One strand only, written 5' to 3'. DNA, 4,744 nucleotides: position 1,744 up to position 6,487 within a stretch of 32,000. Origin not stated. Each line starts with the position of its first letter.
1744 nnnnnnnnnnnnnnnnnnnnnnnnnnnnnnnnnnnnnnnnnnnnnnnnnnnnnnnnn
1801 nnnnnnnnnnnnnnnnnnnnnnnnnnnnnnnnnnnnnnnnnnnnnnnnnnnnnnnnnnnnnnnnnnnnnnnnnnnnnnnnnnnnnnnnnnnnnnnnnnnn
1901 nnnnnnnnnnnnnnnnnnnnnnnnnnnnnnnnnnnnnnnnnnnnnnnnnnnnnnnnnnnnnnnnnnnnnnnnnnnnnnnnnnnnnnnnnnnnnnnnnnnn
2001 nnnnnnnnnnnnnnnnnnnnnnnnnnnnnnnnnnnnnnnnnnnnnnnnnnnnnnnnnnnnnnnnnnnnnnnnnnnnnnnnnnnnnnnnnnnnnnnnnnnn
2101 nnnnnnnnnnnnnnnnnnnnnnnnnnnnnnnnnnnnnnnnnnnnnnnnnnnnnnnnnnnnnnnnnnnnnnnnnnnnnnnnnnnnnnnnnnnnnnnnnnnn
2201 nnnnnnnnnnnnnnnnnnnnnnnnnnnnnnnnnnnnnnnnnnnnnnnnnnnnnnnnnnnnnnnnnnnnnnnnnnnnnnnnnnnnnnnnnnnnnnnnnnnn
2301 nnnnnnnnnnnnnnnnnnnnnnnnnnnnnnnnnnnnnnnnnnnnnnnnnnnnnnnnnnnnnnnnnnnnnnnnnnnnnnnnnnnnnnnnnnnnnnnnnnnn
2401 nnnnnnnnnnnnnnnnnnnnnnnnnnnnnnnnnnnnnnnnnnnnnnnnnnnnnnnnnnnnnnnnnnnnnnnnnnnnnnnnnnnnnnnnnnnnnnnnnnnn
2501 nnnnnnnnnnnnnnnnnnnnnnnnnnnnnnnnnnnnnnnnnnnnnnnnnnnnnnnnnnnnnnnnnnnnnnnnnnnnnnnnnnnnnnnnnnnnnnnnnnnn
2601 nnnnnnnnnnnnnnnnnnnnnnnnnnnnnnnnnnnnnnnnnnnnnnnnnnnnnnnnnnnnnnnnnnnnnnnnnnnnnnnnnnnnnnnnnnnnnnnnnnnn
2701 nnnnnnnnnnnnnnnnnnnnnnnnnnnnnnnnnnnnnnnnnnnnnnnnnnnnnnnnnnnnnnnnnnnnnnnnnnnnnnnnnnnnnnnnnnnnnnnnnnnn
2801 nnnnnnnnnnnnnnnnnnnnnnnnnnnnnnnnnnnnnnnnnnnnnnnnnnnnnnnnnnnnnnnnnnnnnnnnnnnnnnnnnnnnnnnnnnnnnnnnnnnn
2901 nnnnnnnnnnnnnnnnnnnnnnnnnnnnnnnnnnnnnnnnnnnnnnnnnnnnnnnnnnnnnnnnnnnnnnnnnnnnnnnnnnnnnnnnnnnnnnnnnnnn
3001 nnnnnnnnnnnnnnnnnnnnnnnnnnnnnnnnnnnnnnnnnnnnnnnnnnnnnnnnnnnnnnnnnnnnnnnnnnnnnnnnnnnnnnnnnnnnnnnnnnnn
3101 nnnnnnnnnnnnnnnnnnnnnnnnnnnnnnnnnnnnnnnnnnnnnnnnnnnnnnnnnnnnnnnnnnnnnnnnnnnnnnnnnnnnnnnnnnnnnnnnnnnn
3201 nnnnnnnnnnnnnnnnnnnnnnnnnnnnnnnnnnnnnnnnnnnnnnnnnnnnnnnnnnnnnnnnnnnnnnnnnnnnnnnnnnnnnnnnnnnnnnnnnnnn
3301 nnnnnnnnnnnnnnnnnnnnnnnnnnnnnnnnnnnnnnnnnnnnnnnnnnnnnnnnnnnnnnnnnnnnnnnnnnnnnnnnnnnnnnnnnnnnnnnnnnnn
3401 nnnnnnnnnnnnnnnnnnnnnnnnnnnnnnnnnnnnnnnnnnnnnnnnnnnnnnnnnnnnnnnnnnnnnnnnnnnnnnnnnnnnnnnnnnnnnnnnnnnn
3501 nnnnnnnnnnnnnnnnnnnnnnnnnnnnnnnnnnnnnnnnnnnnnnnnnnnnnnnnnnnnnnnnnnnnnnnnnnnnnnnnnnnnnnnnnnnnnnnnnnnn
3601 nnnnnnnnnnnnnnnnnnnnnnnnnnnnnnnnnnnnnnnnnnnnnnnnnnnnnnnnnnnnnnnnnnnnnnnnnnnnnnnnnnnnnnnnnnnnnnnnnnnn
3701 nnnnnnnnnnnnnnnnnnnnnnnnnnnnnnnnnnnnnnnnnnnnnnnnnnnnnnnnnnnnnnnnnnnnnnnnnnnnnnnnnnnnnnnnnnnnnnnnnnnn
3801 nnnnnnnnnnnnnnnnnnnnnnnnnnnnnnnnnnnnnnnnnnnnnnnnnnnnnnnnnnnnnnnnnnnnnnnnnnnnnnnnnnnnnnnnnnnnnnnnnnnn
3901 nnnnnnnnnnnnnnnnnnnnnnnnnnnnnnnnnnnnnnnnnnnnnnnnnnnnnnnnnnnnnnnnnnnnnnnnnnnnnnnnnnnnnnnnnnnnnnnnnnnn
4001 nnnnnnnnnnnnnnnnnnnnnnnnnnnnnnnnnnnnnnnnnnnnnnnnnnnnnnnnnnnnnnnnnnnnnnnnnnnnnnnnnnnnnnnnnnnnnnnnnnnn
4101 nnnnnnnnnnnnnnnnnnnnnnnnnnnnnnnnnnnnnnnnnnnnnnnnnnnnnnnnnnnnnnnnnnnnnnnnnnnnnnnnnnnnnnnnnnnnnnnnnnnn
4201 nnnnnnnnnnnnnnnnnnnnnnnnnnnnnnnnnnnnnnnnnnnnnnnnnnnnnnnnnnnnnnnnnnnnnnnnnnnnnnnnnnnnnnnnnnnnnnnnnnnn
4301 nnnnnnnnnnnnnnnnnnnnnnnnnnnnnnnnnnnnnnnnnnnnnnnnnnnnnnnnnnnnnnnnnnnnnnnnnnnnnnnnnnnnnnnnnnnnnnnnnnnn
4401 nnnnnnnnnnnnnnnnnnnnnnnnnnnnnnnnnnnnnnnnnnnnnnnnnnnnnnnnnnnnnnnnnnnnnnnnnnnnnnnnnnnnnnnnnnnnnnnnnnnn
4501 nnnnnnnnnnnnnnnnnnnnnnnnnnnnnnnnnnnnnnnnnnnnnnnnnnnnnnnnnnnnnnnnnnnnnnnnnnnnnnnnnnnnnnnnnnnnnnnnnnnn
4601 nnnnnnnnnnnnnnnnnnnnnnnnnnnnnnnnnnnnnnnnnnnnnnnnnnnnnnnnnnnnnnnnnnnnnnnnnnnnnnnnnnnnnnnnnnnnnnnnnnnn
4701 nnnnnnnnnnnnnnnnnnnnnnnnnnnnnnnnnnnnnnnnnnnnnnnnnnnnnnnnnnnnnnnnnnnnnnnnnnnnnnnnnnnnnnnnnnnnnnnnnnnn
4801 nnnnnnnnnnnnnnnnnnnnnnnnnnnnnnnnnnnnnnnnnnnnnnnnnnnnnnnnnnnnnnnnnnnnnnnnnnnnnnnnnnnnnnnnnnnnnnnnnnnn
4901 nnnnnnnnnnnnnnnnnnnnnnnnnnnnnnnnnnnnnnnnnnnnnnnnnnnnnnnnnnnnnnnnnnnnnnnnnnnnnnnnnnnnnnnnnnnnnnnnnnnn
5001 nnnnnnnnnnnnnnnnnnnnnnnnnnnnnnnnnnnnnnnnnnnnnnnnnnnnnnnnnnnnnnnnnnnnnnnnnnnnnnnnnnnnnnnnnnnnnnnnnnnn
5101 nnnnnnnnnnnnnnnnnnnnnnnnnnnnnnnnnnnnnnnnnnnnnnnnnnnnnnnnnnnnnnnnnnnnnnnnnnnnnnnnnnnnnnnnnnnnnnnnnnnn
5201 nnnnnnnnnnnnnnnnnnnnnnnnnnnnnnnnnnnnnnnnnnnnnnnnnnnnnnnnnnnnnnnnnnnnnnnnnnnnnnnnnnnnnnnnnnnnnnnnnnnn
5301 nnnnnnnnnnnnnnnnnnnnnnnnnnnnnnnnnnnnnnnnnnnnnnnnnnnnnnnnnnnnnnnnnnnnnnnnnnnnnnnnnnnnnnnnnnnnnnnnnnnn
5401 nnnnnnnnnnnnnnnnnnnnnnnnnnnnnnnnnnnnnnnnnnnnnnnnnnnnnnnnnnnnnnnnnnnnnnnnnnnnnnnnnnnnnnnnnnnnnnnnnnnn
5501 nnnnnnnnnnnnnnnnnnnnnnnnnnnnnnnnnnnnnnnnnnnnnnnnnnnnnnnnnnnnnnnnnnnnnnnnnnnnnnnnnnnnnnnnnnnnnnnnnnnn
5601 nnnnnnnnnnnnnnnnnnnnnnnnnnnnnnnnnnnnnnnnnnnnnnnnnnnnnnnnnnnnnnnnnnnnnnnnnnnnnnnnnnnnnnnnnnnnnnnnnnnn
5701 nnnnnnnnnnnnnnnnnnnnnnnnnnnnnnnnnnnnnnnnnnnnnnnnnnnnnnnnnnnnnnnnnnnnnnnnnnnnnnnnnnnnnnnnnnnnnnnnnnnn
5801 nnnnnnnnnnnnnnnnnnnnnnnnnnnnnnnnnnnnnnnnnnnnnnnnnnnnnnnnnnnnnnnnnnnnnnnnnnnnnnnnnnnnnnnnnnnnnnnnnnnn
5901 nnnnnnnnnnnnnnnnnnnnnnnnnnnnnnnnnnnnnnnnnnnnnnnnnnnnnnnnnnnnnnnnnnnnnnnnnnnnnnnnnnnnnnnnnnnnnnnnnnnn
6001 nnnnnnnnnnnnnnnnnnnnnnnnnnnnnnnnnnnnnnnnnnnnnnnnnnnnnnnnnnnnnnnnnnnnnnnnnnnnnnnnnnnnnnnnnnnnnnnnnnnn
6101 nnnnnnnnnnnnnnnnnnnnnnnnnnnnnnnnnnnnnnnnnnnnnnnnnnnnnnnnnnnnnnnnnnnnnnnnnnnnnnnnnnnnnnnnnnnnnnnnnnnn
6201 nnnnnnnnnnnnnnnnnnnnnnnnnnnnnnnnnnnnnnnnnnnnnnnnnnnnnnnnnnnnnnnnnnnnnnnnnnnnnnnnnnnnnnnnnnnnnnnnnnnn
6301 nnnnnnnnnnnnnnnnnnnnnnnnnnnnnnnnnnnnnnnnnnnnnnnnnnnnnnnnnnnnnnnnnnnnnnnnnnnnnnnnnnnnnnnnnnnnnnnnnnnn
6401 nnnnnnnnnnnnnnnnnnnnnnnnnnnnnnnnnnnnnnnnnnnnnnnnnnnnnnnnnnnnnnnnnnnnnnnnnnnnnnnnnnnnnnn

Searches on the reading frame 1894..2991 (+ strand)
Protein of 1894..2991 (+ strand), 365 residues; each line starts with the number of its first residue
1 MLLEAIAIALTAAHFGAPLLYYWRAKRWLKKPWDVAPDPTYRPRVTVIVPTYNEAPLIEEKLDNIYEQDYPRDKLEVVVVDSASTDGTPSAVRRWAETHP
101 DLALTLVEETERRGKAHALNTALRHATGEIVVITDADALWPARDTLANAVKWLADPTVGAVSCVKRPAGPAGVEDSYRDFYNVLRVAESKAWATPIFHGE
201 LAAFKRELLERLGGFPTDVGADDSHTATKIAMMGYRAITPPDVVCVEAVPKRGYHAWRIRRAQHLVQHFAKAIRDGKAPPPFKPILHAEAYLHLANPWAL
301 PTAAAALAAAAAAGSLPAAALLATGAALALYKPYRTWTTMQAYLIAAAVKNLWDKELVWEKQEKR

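Call 9: search_protein_families(library=pfam, proteins=[window:1894-2991:+], max_evalue=0.001)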
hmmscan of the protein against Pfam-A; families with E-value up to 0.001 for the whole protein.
window:1894-2991:+ (365 aa): 5 families
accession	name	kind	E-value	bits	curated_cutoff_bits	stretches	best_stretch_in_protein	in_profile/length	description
PF00535.33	Glycos_transf_2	-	3.2e-30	105.7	23.3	1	46-212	1-167/168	Glycosyl transferase family 2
PF13641.12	Glyco_tranf_2_3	-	1.6e-24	87.6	27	1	43-251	1-215/230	Glycosyltransferase like family 2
PF13506.12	Glyco_transf_21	-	2.2e-11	44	21.7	1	114-251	17-158/174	Glycosyl transferase family 21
PF13632.12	Glyco_trans_2_3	-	2.5e-10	41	27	1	130-345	1-192/198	Glycosyl transferase family group 2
PF10111.15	Glyco_tranf_2_2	-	3.2e-06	27.3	27.3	1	46-151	1-104/276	Glycosyltransferase like family 2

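Call 57: search_solved_structures(query=window:1894-2991:+, max_evalue=1e-10)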
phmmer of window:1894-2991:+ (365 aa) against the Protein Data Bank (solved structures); distinct sequences matched with E-value up to 1e-10: 7.
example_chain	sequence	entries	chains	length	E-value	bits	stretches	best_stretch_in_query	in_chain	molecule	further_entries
6yv7_A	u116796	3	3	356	1.9e-239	797.1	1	1-356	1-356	Glycosyl transferase, family 2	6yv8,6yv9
6yv7_B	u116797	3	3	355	1e-238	794.7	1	2-356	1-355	Glycosyl transferase, family 2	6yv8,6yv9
5tze_C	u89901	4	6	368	1.4e-12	50.7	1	45-154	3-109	Glycosyl transferase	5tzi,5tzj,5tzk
7lby_A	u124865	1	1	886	1.9e-12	50.2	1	29-270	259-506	Cellulose synthase catalytic subunit [UDP-forming]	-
9b8v_E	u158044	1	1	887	1.9e-12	50.2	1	29-270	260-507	Cellulose synthase catalytic subunit [UDP-forming]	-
9fmv_A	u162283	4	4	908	2.1e-12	50.2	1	29-270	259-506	Cellulose synthase catalytic subunit [UDP-forming]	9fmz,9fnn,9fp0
5tz8_A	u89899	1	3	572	3.2e-12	49.5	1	45-154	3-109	Glycosyl transferase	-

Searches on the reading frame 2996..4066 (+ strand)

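Call 9: search_protein_families(library=pfam, proteins=[window:2996-4066:+], max_evalue=0.001)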
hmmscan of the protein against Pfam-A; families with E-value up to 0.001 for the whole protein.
window:2996-4066:+ (356 aa): 5 families
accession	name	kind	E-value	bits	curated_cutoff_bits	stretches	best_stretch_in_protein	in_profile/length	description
PF13439.12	Glyco_transf_4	-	1.7e-27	96.9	28.5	1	14-183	1-169/170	Glycosyltransferase Family 4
PF00534.26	Glycos_transf_1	-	5.4e-17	62.3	26.4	1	192-333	15-160/172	Glycosyl transferases group 1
PF13579.12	Glyco_trans_4_4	-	1.4e-16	61.7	29.7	1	15-174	1-150/158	Glycosyl transferase 4-like domain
PF13692.12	Glyco_trans_1_4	-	4.2e-14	53.5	27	1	195-330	4-141/142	Glycosyl transferases group 1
PF20706.3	GT4-conflict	-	1.5e-11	44.3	26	1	164-297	164-312/385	Family 4 Glycosyltransferase in conflict systems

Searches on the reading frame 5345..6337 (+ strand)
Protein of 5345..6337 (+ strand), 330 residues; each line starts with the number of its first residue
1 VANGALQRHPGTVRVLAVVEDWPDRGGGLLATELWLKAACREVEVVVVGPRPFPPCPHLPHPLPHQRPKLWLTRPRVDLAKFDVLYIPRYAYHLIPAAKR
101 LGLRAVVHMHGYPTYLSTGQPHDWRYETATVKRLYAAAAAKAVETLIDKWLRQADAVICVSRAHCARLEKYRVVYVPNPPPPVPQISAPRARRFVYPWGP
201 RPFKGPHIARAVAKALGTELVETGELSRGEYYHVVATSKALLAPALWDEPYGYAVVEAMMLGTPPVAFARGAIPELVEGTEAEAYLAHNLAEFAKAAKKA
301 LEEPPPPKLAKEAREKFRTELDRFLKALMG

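Call 9: search_protein_families(library=pfam, proteins=[window:5345-6337:+], max_evalue=0.001)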
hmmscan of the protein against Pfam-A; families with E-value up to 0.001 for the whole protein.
window:5345-6337:+ (330 aa): 3 families
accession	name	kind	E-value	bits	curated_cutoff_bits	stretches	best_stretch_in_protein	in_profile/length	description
PF00534.26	Glycos_transf_1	-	3e-11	43.6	26.4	1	217-314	72-166/172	Glycosyl transferases group 1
PF13692.12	Glyco_trans_1_4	-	5.8e-10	40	27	1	207-302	48-141/142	Glycosyl transferases group 1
PF13439.12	Glyco_transf_4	-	6.2e-06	26.8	28.5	1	42-173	36-154/170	Glycosyltransferase Family 4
